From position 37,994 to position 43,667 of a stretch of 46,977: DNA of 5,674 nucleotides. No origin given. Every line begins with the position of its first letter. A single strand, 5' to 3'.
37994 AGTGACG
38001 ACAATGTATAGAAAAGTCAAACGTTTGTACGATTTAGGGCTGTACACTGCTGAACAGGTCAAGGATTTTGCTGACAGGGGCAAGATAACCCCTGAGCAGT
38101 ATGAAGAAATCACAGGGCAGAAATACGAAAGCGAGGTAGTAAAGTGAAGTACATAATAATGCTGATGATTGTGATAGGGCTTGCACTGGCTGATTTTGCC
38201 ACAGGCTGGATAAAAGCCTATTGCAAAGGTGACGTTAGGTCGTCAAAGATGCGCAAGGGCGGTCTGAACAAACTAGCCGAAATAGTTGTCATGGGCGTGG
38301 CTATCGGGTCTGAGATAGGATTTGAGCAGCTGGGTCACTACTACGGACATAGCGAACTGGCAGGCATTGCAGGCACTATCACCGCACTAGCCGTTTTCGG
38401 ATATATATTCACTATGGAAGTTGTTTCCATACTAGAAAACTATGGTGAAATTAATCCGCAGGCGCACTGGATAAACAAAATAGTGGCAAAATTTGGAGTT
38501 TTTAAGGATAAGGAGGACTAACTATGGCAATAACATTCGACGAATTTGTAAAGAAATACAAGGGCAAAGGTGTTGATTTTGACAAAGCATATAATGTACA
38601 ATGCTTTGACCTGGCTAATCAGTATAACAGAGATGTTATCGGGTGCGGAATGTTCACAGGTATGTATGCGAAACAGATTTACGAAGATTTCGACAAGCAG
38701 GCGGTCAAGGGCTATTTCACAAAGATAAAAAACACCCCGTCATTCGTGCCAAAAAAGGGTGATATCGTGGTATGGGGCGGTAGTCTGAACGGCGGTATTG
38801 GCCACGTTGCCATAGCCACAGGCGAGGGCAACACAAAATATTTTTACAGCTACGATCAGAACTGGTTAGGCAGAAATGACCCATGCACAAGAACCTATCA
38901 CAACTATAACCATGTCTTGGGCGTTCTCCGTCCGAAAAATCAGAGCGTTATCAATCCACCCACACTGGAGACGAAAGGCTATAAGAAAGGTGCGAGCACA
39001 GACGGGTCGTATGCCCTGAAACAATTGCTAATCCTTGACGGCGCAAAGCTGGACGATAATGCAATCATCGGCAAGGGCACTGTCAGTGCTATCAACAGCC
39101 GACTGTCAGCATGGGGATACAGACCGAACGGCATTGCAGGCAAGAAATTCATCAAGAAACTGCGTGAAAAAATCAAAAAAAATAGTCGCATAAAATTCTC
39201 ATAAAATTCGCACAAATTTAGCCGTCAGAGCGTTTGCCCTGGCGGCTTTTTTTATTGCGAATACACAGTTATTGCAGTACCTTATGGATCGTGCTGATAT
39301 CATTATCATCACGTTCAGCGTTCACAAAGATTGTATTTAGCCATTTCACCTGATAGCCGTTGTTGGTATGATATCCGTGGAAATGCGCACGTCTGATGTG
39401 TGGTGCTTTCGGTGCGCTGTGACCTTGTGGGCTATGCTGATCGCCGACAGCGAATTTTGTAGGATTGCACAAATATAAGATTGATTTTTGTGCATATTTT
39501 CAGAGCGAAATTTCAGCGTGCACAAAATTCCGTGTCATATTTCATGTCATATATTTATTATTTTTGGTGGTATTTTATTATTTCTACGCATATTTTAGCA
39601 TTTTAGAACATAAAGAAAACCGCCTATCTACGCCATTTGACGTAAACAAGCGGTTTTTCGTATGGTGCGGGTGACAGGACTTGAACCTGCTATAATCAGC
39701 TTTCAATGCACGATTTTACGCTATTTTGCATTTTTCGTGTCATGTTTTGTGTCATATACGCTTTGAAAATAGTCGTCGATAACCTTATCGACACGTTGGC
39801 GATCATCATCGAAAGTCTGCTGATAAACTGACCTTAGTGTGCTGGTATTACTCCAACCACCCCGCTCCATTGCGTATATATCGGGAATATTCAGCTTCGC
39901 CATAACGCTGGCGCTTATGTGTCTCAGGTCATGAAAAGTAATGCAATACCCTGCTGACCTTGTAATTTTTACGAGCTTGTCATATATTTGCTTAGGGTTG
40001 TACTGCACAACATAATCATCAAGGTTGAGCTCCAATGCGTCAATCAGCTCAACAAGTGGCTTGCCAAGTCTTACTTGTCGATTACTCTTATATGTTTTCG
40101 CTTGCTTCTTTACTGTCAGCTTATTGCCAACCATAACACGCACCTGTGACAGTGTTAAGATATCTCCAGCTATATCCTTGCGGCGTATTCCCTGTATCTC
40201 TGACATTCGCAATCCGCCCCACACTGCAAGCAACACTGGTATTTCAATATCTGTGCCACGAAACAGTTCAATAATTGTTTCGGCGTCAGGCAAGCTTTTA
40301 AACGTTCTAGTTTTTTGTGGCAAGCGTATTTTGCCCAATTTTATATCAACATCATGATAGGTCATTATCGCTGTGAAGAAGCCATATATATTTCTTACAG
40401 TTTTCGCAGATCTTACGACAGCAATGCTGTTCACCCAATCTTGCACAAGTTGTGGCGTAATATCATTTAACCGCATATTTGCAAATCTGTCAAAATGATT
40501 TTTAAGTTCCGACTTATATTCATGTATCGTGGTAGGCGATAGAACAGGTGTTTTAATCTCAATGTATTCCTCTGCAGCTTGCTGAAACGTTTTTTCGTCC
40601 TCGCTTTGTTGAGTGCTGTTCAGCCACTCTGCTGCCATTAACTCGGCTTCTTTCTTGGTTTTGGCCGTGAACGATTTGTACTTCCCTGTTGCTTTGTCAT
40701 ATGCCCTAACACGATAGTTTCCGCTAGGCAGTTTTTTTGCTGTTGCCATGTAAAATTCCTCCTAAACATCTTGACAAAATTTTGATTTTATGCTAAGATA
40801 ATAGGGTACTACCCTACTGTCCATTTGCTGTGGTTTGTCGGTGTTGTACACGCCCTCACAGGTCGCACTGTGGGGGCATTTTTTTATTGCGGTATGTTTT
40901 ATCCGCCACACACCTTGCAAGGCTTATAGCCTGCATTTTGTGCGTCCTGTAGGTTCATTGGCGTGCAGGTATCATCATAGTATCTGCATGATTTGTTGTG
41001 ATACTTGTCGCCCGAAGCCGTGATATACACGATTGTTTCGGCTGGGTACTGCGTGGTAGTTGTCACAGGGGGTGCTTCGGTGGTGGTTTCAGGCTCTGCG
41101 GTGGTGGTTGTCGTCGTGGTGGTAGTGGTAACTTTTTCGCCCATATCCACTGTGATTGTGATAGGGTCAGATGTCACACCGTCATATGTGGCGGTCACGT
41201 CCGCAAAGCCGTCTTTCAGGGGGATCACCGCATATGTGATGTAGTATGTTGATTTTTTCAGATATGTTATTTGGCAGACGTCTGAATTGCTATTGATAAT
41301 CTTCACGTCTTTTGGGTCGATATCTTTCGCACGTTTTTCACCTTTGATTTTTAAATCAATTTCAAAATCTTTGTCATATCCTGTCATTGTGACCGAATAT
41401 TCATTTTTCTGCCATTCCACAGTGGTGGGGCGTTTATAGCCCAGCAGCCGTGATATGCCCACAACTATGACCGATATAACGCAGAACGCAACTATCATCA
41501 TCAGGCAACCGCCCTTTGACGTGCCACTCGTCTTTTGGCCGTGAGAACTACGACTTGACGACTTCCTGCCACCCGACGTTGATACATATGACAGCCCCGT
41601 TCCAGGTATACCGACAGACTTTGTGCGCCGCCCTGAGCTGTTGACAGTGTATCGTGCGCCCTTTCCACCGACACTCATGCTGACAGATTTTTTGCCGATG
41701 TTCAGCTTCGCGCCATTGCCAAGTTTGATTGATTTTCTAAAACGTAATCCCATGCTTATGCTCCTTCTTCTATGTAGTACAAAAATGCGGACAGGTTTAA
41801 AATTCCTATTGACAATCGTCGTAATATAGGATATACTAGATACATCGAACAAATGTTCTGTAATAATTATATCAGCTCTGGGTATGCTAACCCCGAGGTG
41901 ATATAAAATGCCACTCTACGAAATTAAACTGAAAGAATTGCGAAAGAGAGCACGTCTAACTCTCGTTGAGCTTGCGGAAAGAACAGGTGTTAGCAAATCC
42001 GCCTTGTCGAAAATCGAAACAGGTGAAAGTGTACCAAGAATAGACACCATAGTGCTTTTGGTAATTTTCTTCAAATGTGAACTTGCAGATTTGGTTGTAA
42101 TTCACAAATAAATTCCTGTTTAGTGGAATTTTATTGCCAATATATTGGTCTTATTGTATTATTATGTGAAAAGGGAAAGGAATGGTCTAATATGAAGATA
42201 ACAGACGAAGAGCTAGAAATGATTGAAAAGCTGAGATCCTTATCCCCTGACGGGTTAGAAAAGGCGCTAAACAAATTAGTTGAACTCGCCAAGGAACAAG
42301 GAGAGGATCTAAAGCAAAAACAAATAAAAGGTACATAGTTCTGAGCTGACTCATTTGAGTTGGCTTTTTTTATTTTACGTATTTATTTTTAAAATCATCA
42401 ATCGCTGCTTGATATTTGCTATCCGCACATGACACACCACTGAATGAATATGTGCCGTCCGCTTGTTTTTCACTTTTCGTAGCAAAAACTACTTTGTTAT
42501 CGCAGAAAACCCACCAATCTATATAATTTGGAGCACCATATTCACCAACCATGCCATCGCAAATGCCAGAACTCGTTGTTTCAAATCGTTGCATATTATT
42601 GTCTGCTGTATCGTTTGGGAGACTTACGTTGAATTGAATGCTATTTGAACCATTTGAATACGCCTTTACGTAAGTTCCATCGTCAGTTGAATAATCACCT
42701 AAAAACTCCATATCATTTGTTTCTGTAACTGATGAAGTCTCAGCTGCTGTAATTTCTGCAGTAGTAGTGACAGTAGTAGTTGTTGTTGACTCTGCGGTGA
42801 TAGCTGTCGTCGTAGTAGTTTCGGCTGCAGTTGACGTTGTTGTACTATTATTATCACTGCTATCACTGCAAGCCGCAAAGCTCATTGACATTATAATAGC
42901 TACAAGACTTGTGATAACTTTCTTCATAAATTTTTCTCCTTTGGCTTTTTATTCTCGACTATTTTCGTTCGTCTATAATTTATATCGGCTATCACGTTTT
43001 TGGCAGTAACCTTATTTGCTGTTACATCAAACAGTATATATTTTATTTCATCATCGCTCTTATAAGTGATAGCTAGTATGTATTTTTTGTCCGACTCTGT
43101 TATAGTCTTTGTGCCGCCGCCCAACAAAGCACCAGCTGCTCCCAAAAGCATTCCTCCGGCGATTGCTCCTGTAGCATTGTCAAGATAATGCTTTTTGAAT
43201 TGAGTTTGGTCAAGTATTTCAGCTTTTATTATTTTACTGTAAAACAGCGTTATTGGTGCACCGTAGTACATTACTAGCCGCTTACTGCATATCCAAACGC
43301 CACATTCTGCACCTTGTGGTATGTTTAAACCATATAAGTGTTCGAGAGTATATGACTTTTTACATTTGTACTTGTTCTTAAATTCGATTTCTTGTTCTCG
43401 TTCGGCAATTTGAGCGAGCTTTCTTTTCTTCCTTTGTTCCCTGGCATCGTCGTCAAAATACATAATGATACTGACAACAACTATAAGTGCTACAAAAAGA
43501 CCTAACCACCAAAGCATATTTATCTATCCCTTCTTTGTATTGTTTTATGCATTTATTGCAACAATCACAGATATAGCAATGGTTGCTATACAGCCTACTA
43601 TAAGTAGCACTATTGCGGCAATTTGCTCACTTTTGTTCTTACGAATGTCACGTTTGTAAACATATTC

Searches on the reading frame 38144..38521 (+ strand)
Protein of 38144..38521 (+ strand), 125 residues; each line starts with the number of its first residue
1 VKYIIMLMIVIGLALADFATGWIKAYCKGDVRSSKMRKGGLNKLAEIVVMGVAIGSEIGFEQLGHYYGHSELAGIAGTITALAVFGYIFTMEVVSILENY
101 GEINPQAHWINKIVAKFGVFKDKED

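Call 20: search_protein_families(library=phrogs, proteins=[window:38144-38521:+], max_evalue=0.001)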
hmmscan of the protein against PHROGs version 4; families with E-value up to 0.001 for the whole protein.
window:38144-38521:+ (125 aa): 1 family
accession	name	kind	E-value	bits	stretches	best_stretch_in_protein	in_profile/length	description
phrog_199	-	lysis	3.9e-08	33.5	1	4-114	27-124/545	holin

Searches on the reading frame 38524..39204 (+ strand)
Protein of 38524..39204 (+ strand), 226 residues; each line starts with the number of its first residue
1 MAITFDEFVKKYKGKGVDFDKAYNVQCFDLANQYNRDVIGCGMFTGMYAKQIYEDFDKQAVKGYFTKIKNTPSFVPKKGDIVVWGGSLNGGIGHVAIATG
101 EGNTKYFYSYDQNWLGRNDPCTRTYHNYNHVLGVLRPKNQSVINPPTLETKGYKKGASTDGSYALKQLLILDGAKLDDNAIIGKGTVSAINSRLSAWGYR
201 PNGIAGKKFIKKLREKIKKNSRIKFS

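Call 20: search_protein_families(library=phrogs, proteins=[window:38524-39204:+], max_evalue=0.001)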
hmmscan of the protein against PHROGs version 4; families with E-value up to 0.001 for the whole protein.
window:38524-39204:+ (226 aa): 13 families
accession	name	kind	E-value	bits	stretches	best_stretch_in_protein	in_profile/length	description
phrog_8781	-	lysis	2.7e-40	139.2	1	4-139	8-140/178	endolysin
phrog_7887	-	lysis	6.2e-34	118.7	1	7-146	9-147/238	endolysin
phrog_635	-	lysis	1.2e-32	114.5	1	5-145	10-149/463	endolysin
phrog_489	-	lysis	6.2e-27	95.5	1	6-186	9-185/459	endolysin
phrog_759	-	other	4.4e-19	69.6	1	7-149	18-155/625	tail associated cell-wall hydrolase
phrog_12367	-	lysis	2.9e-15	57.6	1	5-116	10-119/252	endolysin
phrog_7470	-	lysis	2.8e-13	50.5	1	9-101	11-106/532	amidase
phrog_37633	-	lysis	2.7e-10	40.7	1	8-149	11-142/375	endolysin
phrog_29272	-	lysis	2.2e-08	34.6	1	9-111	308-404/436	endolysin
phrog_1309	-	lysis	1.4e-05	25.7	1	13-121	182-284/410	endolysin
phrog_34646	-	lysis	6.7e-05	22.8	1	8-114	334-439/472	endolysin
phrog_297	-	lysis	0.00011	23.1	1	4-105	98-174/176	holin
phrog_33679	-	lysis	0.00036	21.3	1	10-98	12-100/286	endolysin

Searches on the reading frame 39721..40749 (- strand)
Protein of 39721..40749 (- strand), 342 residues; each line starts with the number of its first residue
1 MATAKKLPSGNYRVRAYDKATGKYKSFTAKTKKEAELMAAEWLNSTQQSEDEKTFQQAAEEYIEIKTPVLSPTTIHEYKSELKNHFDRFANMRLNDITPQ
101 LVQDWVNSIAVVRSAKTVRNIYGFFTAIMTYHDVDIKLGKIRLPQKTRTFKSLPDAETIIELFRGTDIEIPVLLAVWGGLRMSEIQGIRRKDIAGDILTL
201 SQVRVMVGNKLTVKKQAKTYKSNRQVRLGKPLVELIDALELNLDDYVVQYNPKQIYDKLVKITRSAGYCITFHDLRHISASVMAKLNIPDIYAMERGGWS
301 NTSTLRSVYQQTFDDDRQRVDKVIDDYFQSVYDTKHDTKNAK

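Call 20: search_protein_families(library=phrogs, proteins=[window:39721-40749:-], max_evalue=0.001)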
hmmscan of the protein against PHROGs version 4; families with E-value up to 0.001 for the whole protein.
window:39721-40749:- (342 aa): 3 families
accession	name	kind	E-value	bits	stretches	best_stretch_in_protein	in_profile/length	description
phrog_1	-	integration and excision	8.9e-50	171.5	1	7-337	119-460/611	integrase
phrog_216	-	integration and excision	7.9e-16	59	1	145-327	50-240/301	integrase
phrog_23783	-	integration and excision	0.00043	21.3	1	24-130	31-136/162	integrase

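Call 69: find_related_loci(query=window:39721-40749:-, collection=viral_contigs, flank=10000)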
Query window:39721-40749:- (342 aa) in viral_contigs; peptide patterns used: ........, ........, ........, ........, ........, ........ (x = any residue, [..] = any of these).
20 stretches matched a pattern; 18 encode a relative of the query (tblastn E <= 1e-3); 18 distinct loci.
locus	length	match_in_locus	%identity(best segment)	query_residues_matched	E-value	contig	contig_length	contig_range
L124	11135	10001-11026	98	1-342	0e+0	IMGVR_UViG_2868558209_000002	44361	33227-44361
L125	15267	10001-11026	97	1-342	0e+0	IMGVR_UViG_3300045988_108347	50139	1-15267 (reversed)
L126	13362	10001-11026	98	1-342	0e+0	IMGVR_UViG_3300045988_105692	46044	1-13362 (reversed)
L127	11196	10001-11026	98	1-342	0e+0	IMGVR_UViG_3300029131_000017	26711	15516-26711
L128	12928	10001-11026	97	1-342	0e+0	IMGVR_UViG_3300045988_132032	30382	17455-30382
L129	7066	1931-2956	97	1-342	0e+0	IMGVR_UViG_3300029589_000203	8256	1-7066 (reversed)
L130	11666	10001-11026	97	1-342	0e+0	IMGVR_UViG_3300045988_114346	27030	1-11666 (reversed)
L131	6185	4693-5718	97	1-342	0e+0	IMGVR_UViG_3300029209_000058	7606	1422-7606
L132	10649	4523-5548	97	1-342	0e+0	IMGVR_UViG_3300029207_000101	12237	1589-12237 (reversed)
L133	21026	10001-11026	97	1-342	0e+0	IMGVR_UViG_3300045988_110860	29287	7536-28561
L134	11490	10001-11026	97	1-342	0e+0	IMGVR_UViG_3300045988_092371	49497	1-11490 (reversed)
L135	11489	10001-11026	96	1-342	0e+0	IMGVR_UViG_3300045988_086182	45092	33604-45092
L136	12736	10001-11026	97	1-342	0e+0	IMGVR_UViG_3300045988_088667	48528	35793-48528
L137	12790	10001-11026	96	1-342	0e+0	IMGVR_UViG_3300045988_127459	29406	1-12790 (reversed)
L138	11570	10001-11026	96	1-342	0e+0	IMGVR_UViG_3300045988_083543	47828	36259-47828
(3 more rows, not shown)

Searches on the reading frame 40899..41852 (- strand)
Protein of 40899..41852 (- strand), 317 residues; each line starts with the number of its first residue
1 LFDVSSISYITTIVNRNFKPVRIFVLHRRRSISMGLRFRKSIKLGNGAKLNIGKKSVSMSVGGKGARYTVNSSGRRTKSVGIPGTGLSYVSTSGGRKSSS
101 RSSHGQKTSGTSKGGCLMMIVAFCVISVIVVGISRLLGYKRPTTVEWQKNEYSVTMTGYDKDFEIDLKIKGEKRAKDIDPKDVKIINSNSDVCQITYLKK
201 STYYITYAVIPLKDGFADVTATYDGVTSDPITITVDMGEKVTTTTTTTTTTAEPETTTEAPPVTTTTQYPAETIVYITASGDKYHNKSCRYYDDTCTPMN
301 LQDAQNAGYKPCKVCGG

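Call 20: search_protein_families(library=phrogs, proteins=[window:40899-41852:-], max_evalue=0.001)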
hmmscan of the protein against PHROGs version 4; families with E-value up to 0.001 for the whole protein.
window:40899-41852:- (317 aa): 10 families
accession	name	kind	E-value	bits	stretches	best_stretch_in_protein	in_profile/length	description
phrog_38135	-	unknown function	3.6e-20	73.2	1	34-104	1-71/441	-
phrog_7974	-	unknown function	4.1e-17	63.5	1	34-125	1-93/213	-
phrog_18347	-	unknown function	8.5e-17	62.4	1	34-111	1-77/397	-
phrog_17982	-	unknown function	5.9e-16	59.4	1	34-102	1-68/390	-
phrog_8279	-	unknown function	1.7e-15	58.4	1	34-102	1-69/133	-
phrog_27590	-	unknown function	4.9e-11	44.1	1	34-100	1-66/148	-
phrog_9336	-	unknown function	3.1e-10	41.1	1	34-108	1-76/198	-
phrog_14556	-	unknown function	2.2e-09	37.6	1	236-315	372-449/451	-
phrog_28047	-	unknown function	3.3e-06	27.9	1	34-88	1-54/177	-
phrog_33669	-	unknown function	0.00029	21.5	1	34-87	2-54/68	-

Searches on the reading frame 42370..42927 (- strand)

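Call 20: search_protein_families(library=phrogs, proteins=[window:42370-42927:-], max_evalue=0.001)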
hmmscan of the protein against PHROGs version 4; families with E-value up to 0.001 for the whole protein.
window:42370-42927:- (185 aa): 2 families
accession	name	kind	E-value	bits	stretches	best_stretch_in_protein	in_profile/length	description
phrog_806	-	unknown function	4.8e-05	24.5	1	1-88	2-95/187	-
phrog_19157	-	unknown function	0.00015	22.8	1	1-74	2-84/162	-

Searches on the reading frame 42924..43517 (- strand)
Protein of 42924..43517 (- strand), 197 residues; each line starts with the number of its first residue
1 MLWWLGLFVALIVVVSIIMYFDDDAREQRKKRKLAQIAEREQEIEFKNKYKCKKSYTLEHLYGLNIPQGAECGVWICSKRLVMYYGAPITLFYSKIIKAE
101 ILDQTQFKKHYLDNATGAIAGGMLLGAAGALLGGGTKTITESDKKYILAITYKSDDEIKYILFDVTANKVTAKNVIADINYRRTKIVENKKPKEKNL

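Call 20: search_protein_families(library=phrogs, proteins=[window:42924-43517:-], max_evalue=0.001)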
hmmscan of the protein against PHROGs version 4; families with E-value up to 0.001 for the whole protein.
window:42924-43517:- (197 aa): 4 families
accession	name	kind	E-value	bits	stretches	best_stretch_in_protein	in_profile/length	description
phrog_17658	-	unknown function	4.4e-13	50.6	1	49-185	4-156/176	-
phrog_27819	-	unknown function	1.1e-06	29.6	1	7-151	28-176/239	-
phrog_20110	-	unknown function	1.9e-06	28.8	1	10-179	12-170/186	-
phrog_888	-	unknown function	0.0004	21.2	1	90-195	115-228/271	-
